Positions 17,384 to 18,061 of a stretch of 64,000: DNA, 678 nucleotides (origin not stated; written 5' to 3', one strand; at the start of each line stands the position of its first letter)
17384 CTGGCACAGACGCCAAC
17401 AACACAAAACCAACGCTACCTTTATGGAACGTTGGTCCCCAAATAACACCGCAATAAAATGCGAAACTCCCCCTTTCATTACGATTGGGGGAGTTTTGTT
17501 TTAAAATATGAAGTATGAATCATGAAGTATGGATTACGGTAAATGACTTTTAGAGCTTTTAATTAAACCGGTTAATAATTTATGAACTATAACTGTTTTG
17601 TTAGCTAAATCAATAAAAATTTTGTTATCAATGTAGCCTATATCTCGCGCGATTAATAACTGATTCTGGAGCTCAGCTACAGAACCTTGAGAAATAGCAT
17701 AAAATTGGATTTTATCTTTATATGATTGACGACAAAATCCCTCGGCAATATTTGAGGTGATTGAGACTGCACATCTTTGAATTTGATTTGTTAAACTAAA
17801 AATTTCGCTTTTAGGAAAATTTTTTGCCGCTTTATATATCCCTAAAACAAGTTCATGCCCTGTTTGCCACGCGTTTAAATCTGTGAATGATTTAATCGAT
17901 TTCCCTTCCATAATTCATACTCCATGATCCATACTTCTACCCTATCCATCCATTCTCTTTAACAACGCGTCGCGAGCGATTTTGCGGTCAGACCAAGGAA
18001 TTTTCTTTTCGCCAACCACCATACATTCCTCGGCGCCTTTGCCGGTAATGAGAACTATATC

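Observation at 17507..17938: Four-helix-bundle (23S IVS-type) gene carried as a cassette flanked by 25-bp inverted repeats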

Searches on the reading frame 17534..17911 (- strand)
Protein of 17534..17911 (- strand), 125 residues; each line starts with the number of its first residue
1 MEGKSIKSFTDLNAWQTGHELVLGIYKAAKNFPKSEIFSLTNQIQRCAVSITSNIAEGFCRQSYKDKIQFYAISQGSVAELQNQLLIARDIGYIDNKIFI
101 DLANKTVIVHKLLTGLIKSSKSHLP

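Call 5: search_protein_families(library=pfam, proteins=[window:17534-17911:-])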
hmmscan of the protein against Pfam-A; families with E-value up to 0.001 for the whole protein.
window:17534-17911:- (125 aa): 2 families
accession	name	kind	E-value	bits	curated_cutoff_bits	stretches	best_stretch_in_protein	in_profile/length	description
PF05635.17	23S_rRNA_IVP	-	1.3e-35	122.3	33.8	1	11-115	2-106/106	23S rRNA-intervening sequence protein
PF22296.2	bAvd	-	7e-07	30.2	40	1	20-119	9-106/107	bAvd-like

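Call 11: find_homologous_proteins(query=window:17537-17911:-)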
Query window:17537-17911:- (125 aa): 3296 proteins with E <= 0.001 among 3303 candidates; the best 120 are listed.
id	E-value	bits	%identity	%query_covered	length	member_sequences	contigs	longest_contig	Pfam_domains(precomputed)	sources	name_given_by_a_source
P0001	5.6e-75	267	100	100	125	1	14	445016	PF22296.3,PF05635.18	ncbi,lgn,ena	-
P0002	5.4e-72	257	97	100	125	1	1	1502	PF22296.3,PF05635.18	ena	-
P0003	2.9e-63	229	85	99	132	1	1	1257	PF22296.3,PF05635.18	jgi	jgi:four helix bundle protein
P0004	1.8e-60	220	86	98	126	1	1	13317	PF22296.3,PF05635.18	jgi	jgi:four helix bundle protein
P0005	3.5e-51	190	70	94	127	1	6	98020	PF05635.18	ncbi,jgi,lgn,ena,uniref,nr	ncbi:hypothetical protein COT78_01230 [Candidatus Berkelbacteria bacterium CG10_big_fil_rev_8_21_14_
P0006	4.7e-50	186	69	94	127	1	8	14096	PF22296.3,PF05635.18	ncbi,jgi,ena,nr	ncbi:MAG TPA: four helix bundle protein [Patescibacteria group bacterium]|nr:four helix bundle prote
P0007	5.7e-50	186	69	94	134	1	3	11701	PF22296.3,PF05635.18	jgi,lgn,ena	-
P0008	5.7e-50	186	70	99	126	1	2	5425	PF22296.3,PF05635.18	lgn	-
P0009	1.1e-49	185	72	94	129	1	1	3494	PF22296.3,PF05635.18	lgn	-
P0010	1.2e-49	185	75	94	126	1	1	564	PF22296.3,PF05635.18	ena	-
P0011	3.3e-49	184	71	98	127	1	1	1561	PF22296.3,PF05635.18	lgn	-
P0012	3.7e-49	184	70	98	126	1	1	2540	PF22296.3,PF05635.18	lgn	-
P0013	5.4e-49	183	69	98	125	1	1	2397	PF22296.3,PF05635.18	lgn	-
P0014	1.9e-48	181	68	98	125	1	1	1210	PF22296.3,PF05635.18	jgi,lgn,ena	-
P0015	2.4e-48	181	67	98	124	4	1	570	PF22296.3,PF05635.18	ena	-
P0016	3.9e-48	180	67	98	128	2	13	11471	PF22296.3,PF05635.18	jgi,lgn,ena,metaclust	metaclust:\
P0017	3.9e-48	180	67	98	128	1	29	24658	PF22296.3,PF05635.18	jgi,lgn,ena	-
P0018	3.9e-48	180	68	97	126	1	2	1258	PF22296.3,PF05635.18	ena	-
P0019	4.2e-48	180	67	98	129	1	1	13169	PF22296.3,PF05635.18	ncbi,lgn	-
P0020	4.8e-48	180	72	93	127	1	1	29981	PF22296.3,PF05635.18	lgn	-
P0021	5.2e-48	180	67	98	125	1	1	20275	PF05635.18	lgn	-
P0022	5.3e-48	180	69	96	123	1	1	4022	PF22296.3,PF05635.18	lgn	-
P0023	6.6e-48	179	68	96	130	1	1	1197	PF22296.3,PF05635.18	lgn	-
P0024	7.5e-48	179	67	97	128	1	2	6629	PF22296.3,PF05635.18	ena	-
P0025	8.1e-48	179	71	93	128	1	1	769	PF22296.3,PF05635.18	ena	-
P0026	8.3e-48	179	68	99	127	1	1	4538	PF22296.3,PF05635.18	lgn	-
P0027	9.3e-48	179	70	94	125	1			PF22296.3,PF05635.18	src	-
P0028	9.5e-48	179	69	97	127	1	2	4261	PF22296.3,PF05635.18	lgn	-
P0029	9.8e-48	179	69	94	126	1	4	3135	PF22296.3,PF05635.18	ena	-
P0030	1.2e-47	179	66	98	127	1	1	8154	PF22296.3,PF05635.18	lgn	-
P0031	1.3e-47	178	69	98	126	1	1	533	PF22296.3,PF05635.18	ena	-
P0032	1.5e-47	178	69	94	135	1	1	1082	PF22296.3,PF05635.18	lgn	-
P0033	1.5e-47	178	67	98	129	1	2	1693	PF22296.3,PF05635.18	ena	-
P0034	1.6e-47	178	70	90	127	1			PF05635.18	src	-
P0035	1.6e-47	178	67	98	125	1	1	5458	PF22296.3,PF05635.18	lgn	-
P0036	2.1e-47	178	69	96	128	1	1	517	PF22296.3,PF05635.18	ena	-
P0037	2.3e-47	178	67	97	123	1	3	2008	PF22296.3,PF05635.18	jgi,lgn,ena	-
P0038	2.4e-47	178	70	98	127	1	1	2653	PF22296.3,PF05635.18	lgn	-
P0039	2.6e-47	178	68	98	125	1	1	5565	PF22296.3,PF05635.18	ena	-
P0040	2.7e-47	177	68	98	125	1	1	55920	PF22296.3,PF05635.18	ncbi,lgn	-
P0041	3.0e-47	177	68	96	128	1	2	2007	PF22296.3,PF05635.18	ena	-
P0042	3.4e-47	177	69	94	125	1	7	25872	PF22296.3,PF05635.18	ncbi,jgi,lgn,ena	-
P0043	3.6e-47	177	67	98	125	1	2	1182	PF22296.3,PF05635.18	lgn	-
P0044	3.8e-47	177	69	97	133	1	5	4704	PF22296.3,PF05635.18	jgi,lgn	-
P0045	3.9e-47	177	66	98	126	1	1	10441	PF22296.3,PF05635.18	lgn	-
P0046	5.1e-47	177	66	98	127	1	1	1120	PF22296.3,PF05635.18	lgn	-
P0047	5.1e-47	177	67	97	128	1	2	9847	PF22296.3,PF05635.18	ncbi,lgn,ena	-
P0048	5.6e-47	176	70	98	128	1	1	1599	PF22296.3,PF05635.18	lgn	-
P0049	5.7e-47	176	73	94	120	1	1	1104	PF22296.3,PF05635.18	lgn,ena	-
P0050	5.8e-47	176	68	94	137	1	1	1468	PF22296.3,PF05635.18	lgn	-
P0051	6.2e-47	176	66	98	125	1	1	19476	PF22296.3,PF05635.18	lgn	-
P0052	6.4e-47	176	66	98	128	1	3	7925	PF22296.3,PF05635.18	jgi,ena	-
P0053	6.5e-47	176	69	95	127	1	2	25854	PF22296.3,PF05635.18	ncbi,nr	ncbi:MAG: hypothetical protein BWY51_00557 [Parcubacteria group bacterium ADurb.Bin316]|nr:MAG: hypo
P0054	1.0e-46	176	69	97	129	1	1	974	PF22296.3,PF05635.18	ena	-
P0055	1.1e-46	176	68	96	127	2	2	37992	PF22296.3,PF05635.18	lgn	-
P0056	1.1e-46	176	70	93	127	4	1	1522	PF22296.3,PF05635.18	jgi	-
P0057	1.1e-46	176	66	98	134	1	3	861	PF22296.3,PF05635.18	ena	-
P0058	1.2e-46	175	68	98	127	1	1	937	PF22296.3,PF05635.18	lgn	-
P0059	1.2e-46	175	66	96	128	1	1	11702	PF22296.3,PF05635.18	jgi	jgi:four helix bundle protein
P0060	1.4e-46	175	70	93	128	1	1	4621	PF22296.3,PF05635.18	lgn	-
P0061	1.4e-46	175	69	98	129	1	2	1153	PF22296.3,PF05635.18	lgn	-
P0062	1.4e-46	175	67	97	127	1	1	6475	PF22296.3,PF05635.18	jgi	jgi:four helix bundle protein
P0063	1.5e-46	175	67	98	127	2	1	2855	PF22296.3,PF05635.18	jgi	jgi:four helix bundle protein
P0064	1.6e-46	175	68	94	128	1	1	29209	PF22296.3,PF05635.18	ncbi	ncbi:MAG TPA: four helix bundle protein [Candidatus Paceibacterota bacterium]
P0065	1.6e-46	175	66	98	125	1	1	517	PF22296.3,PF05635.18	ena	-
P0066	1.7e-46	175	65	98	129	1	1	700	PF22296.3,PF05635.18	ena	-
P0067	1.8e-46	175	65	98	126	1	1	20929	PF22296.3,PF05635.18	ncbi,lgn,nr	ncbi:MAG: four helix bundle protein [bacterium]|nr:four helix bundle protein [bacterium]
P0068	1.8e-46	175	67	97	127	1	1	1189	PF22296.3,PF05635.18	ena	-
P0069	1.8e-46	175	67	96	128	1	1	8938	PF22296.3,PF05635.18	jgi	-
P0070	2.0e-46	175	64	97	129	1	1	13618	PF22296.3,PF05635.18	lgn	-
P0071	2.0e-46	175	68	94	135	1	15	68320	PF22296.3,PF05635.18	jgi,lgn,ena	-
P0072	2.0e-46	175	68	94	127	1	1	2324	PF22296.3,PF05635.18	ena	-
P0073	2.1e-46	175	69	97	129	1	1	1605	PF22296.3,PF05635.18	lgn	-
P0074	2.3e-46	175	68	96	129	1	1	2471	PF22296.3,PF05635.18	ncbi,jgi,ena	-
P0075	2.3e-46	174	67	96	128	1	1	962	PF22296.3,PF05635.18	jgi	-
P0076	2.3e-46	174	69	94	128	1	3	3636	PF22296.3,PF05635.18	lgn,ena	-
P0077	2.4e-46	174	68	98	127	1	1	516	PF22296.3,PF05635.18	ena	-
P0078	2.7e-46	174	66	98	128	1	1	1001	PF22296.3,PF05635.18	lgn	-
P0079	3.2e-46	174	66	99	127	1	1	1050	PF22296.3,PF05635.18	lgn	-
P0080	3.2e-46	174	69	98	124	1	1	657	PF22296.3,PF05635.18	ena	-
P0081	3.3e-46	174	65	98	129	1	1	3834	PF22296.3,PF05635.18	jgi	jgi:four helix bundle protein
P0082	3.4e-46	174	65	98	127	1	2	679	PF22296.3,PF05635.18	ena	-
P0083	3.8e-46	174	64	98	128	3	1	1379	PF05635.18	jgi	jgi:four helix bundle protein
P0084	4.0e-46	174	66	95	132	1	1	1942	PF22296.3,PF05635.18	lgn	-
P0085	4.0e-46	174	64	100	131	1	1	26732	PF22296.3,PF05635.18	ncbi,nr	ncbi:MAG: four helix bundle protein [Patescibacteria group bacterium]|nr:four helix bundle protein [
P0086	4.2e-46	174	65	95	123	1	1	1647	PF22296.3,PF05635.18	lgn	-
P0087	4.7e-46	174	65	98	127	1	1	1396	PF22296.3,PF05635.18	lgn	-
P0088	4.8e-46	173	66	97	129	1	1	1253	PF22296.3,PF05635.18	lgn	-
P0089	4.8e-46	173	69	93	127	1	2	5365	PF22296.3,PF05635.18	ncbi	-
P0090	5.0e-46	173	65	97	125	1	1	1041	PF22296.3,PF05635.18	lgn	-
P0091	5.0e-46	173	70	94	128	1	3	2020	PF22296.3,PF05635.18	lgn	-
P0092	5.0e-46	173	69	94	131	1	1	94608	PF22296.3,PF05635.18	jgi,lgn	jgi:four helix bundle protein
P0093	5.1e-46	173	64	97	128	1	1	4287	PF22296.3,PF05635.18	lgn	-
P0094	5.4e-46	173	70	94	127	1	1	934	PF22296.3,PF05635.18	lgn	-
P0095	5.4e-46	173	68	94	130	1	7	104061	PF22296.3,PF05635.18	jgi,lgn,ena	jgi:four helix bundle protein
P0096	5.4e-46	173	65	94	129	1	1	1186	PF22296.3,PF05635.18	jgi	jgi:four helix bundle protein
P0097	5.6e-46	173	67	98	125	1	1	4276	PF22296.3,PF05635.18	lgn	-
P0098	6.1e-46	173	68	96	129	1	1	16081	PF22296.3,PF05635.18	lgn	-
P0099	6.1e-46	173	67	94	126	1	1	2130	PF22296.3,PF05635.18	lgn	-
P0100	6.3e-46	173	69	97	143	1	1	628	PF22296.3,PF05635.18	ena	-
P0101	6.3e-46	173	66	97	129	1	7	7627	PF22296.3,PF05635.18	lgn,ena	-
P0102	6.6e-46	173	66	98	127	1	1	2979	PF22296.3,PF05635.18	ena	-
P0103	6.9e-46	173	66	97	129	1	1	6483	PF22296.3,PF05635.18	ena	-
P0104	6.9e-46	173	69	97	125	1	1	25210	PF22296.3,PF05635.18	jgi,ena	-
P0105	7.2e-46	173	69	91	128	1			PF22296.3,PF05635.18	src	-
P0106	7.3e-46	173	66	95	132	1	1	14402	PF22296.3,PF05635.18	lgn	-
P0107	7.8e-46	173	66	98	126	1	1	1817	PF22296.3,PF05635.18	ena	-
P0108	8.8e-46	173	68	92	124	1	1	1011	PF22296.3,PF05635.18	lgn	-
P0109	9.0e-46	173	64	97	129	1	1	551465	PF22296.3,PF05635.18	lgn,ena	-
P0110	9.3e-46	173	65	96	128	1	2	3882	PF22296.3,PF05635.18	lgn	-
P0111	9.3e-46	173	66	94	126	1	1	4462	PF22296.3,PF05635.18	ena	-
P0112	1.0e-45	172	64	97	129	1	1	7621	PF22296.3,PF05635.18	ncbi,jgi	-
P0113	1.0e-45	172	68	96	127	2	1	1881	PF22296.3,PF05635.18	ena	-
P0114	1.0e-45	172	69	93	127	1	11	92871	PF22296.3,PF05635.18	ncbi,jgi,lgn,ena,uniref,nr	ncbi:MAG: hypothetical protein A2751_05905 [Candidatus Doudnabacteria bacterium RIFCSPHIGHO2_01_FULL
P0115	1.2e-45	172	67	92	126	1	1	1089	PF22296.3,PF05635.18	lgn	-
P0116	1.2e-45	172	64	98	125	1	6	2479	PF22296.3,PF05635.18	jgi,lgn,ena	-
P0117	1.2e-45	172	68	94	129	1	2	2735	PF22296.3,PF05635.18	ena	-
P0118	1.3e-45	172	67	96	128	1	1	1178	PF22296.3,PF05635.18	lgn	-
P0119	1.4e-45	172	66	98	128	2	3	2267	PF22296.3,PF05635.18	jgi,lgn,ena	-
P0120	1.4e-45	172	67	97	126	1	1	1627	PF05635.18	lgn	-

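Call 12: find_encoding_contigs(protein=window:17537-17911:-, flank=10000, max_places=10)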
Protein window:17537-17911:- (125 aa): 18 contigs read that carry it; 10 places shown.
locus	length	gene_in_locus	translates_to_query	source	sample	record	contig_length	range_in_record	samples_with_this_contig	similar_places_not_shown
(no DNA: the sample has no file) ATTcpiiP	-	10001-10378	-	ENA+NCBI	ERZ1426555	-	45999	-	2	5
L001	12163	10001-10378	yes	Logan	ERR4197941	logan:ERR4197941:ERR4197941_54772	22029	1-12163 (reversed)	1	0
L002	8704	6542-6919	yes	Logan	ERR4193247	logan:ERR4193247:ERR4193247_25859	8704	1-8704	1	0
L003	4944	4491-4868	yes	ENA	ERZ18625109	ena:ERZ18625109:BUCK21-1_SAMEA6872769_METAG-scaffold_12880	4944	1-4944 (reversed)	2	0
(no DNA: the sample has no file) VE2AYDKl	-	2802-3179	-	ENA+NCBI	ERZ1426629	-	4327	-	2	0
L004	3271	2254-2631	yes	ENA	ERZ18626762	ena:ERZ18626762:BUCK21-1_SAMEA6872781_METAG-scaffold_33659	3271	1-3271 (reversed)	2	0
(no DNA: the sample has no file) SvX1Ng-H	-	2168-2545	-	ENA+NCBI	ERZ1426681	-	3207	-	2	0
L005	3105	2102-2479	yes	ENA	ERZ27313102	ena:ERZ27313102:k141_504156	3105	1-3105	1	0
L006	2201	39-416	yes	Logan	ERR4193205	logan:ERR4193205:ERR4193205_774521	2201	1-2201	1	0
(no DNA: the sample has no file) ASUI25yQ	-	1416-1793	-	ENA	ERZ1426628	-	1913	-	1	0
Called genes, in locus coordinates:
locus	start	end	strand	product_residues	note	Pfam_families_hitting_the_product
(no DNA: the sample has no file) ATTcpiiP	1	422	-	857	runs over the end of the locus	-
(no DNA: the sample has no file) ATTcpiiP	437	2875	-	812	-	-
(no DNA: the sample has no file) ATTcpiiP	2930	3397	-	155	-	-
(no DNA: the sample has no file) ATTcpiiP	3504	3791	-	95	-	PF01541:GIY-YIG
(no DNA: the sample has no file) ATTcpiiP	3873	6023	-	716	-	PF00133:tRNA-synt_1, PF09334:tRNA-synt_1g, PF13603:tRNA-synt_1_2 (faint), PF09334:tRNA-synt_1g, PF00133:tRNA-synt_1, PF08264:Anticodon_1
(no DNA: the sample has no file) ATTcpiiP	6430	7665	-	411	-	PF22521:HypF_C_2 (faint), PF00814:TsaD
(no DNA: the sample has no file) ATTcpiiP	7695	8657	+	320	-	PF02388:FemAB, PF13480:Acetyltransf_6, PF02388:FemAB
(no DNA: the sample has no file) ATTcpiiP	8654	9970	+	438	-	PF08245:Mur_ligase_M, PF02875:Mur_ligase_C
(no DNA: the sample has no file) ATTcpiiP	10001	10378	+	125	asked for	PF05635:23S_rRNA_IVP, PF22296:bAvd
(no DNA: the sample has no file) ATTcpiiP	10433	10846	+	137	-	-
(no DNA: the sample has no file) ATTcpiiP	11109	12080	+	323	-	PF02739:5_3_exonuc_N, PF01367:5_3_exonuc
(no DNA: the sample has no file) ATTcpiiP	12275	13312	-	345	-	PF08545:ACP_syn_III, PF08541:ACP_syn_III_C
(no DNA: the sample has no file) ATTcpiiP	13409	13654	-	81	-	-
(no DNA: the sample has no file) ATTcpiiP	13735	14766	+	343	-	PF06144:DNA_pol3_delta, PF21694:DNA_pol3_delta_C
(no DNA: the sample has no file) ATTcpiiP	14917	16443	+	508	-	PF20990:DUF2207_C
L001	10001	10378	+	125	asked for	PF05635:23S_rRNA_IVP, PF22296:bAvd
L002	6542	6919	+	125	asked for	PF05635:23S_rRNA_IVP, PF22296:bAvd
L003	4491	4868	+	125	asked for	PF05635:23S_rRNA_IVP, PF22296:bAvd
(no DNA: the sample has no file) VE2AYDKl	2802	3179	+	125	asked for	PF05635:23S_rRNA_IVP, PF22296:bAvd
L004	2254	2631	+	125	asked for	PF05635:23S_rRNA_IVP, PF22296:bAvd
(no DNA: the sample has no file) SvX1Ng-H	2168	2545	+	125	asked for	PF05635:23S_rRNA_IVP, PF22296:bAvd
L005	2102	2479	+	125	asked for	PF05635:23S_rRNA_IVP, PF22296:bAvd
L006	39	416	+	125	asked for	PF05635:23S_rRNA_IVP, PF22296:bAvd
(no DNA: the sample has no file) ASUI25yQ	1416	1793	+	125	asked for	PF05635:23S_rRNA_IVP, PF22296:bAvd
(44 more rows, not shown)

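Call 14: find_related_loci(query=A1, collection=genome_contigs, flank=3000)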
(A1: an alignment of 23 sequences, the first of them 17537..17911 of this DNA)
Query A1 (125 aa) in genome_contigs; peptide patterns used: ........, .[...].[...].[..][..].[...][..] (x = any residue, [..] = any of these).
600 stretches matched a pattern (row limit reached: there are more); 592 encode a relative of the query (tblastn E <= 1e-3); the best 80 are kept; 80 distinct loci.
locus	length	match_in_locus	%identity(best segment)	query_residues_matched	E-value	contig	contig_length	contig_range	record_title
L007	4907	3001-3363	67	1-121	6e-53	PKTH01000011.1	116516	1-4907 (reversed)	MAG: Candidatus Parcubacteria bacterium isolate BM507 sc_79, whole genome shotgun sequence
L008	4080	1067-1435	64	1-123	2e-52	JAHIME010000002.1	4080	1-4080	MAG: Patescibacteria group bacterium isolate KR13_N2.mb.53 KR13_N2.mb.53_k141_14815, whole genome shotgun sequence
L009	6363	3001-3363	64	2-122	5e-52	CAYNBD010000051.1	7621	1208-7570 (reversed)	MAG TPA_asm: uncultured Gammaproteobacteria bacterium isolate binchicken_co129_838 genome assembly, contig: NODE_32115_l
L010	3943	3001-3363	64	2-122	8e-52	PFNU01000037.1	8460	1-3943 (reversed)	MAG: bacterium (Candidatus Torokbacteria) CG_4_10_14_0_2_um_filter_35_8 CG_4_10_14_0.2_scaffold_11568_c, whole genome sh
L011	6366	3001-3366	61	4-125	6e-51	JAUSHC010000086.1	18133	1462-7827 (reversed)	MAG: bacterium isolate E14_metabat.bin.167 E14_k141_1832891, whole genome shotgun sequence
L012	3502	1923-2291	63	1-123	2e-50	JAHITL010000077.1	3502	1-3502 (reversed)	MAG: Patescibacteria group bacterium isolate MM_PC_MetaG.mb.212 MM_PC_MetaG.mb.212_k141_595373, whole genome shotgun seq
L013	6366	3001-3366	59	1-122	5e-50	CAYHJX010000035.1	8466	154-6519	MAG TPA_asm: uncultured Candidatus Saccharibacteria bacterium isolate ERP119705_co13_219 genome assembly, contig: NODE_1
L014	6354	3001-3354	64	5-122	3e-49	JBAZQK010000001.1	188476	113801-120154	MAG: Patescibacteria group bacterium isolate SO_2017_SWC_51 scaffold_46_c1_LP-4_2017, whole genome shotgun sequence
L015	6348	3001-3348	63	6-121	3e-49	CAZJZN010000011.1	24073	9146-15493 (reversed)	MAG TPA_asm: uncultured Bdellovibrionales bacterium isolate SRP286056_co1_430 genome assembly, contig: NODE_2397_length_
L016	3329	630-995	60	2-123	3e-48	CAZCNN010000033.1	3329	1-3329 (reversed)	MAG TPA_asm: uncultured Bdellovibrionales bacterium isolate SRP286056_co2_548 genome assembly, contig: NODE_52216_length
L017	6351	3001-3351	61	6-122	3e-48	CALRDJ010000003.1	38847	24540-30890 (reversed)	MAG: Candidatus Levybacteria bacterium GW2011_GWA1_37_16 isolate TH-11nov19-213 genome assembly, contig: TH-11nov19-C232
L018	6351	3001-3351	60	6-122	3e-48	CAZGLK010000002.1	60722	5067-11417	MAG TPA_asm: uncultured Candidatus Saccharibacteria bacterium isolate binchicken_co38_1088 genome assembly, contig: NODE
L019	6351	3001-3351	62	2-118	3e-48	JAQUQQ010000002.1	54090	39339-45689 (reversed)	MAG: Candidatus Moraniibacteriota bacterium isolate STD1_53 NODE_1157_length_54090_cov_9.095343_Sandtown_D1, whole genom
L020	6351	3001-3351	60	6-122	1e-47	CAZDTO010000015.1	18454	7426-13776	MAG TPA_asm: uncultured Gammaproteobacteria bacterium isolate binchicken_co38_474 genome assembly, contig: NODE_6346_len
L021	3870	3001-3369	59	1-123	9e-48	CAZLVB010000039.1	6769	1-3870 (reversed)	MAG TPA_asm: uncultured Gammaproteobacteria bacterium isolate SRP269290_co3_1053 genome assembly, contig: NODE_16209_len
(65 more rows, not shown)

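Call 44: find_encoding_contigs(protein=P0004, flank=6000, max_places=3)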
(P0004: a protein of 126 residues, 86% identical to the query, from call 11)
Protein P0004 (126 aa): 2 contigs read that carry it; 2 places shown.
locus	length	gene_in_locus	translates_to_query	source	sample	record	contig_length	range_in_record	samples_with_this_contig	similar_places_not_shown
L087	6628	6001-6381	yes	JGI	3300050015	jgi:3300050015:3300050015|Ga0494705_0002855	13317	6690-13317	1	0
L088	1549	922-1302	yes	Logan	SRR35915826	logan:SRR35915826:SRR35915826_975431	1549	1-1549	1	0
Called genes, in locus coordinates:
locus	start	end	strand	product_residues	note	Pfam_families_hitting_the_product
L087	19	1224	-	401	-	PF00814:TsaD, PF22521:HypF_C_2 (faint)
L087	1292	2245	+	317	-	PF02504:FA_synthesis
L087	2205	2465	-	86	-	-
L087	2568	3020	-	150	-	PF01145:Band_7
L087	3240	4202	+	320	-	PF02388:FemAB, PF13480:Acetyltransf_6, PF02388:FemAB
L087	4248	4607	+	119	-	PF05635:23S_rRNA_IVP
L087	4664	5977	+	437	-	PF08245:Mur_ligase_M, PF02875:Mur_ligase_C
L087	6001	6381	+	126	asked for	PF05635:23S_rRNA_IVP, PF22296:bAvd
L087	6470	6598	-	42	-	-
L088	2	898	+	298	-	?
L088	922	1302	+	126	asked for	PF05635:23S_rRNA_IVP, PF22296:bAvd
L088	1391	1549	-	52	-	?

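Call 45: find_encoding_contigs(protein=P0003, flank=6000, max_places=3)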
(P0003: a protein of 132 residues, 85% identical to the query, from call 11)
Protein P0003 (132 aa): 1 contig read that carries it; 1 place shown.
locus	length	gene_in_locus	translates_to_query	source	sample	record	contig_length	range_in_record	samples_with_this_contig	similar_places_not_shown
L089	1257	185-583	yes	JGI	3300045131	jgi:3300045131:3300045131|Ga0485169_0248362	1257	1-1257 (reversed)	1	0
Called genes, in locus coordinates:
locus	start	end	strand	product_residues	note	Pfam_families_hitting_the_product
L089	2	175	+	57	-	?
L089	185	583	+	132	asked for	PF05635:23S_rRNA_IVP, PF22296:bAvd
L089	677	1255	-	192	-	?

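Call 46: find_encoding_contigs(protein=P0002, flank=6000, max_places=3)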
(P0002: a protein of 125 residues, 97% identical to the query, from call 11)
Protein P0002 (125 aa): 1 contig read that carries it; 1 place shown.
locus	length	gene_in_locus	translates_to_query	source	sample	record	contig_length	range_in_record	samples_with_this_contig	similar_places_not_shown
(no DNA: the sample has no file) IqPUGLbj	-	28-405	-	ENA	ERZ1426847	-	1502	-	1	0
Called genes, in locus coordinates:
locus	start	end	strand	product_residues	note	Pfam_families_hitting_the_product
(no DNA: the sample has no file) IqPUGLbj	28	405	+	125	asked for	PF05635:23S_rRNA_IVP, PF22296:bAvd (weak)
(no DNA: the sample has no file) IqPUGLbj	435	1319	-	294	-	-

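Call 59: search_solved_structures(query=window:17537-17911:-, max_evalue=0.01, show_alignments=2)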
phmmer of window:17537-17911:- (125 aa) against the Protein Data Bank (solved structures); distinct sequences matched with E-value up to 0.01: 2.
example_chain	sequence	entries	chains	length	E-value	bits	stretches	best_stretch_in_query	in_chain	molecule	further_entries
2gsc_A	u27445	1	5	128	9.4e-18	67.7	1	11-118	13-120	Putative uncharacterized protein XCC0516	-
2rld_A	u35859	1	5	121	0.00048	23.5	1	22-122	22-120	Uncharacterized protein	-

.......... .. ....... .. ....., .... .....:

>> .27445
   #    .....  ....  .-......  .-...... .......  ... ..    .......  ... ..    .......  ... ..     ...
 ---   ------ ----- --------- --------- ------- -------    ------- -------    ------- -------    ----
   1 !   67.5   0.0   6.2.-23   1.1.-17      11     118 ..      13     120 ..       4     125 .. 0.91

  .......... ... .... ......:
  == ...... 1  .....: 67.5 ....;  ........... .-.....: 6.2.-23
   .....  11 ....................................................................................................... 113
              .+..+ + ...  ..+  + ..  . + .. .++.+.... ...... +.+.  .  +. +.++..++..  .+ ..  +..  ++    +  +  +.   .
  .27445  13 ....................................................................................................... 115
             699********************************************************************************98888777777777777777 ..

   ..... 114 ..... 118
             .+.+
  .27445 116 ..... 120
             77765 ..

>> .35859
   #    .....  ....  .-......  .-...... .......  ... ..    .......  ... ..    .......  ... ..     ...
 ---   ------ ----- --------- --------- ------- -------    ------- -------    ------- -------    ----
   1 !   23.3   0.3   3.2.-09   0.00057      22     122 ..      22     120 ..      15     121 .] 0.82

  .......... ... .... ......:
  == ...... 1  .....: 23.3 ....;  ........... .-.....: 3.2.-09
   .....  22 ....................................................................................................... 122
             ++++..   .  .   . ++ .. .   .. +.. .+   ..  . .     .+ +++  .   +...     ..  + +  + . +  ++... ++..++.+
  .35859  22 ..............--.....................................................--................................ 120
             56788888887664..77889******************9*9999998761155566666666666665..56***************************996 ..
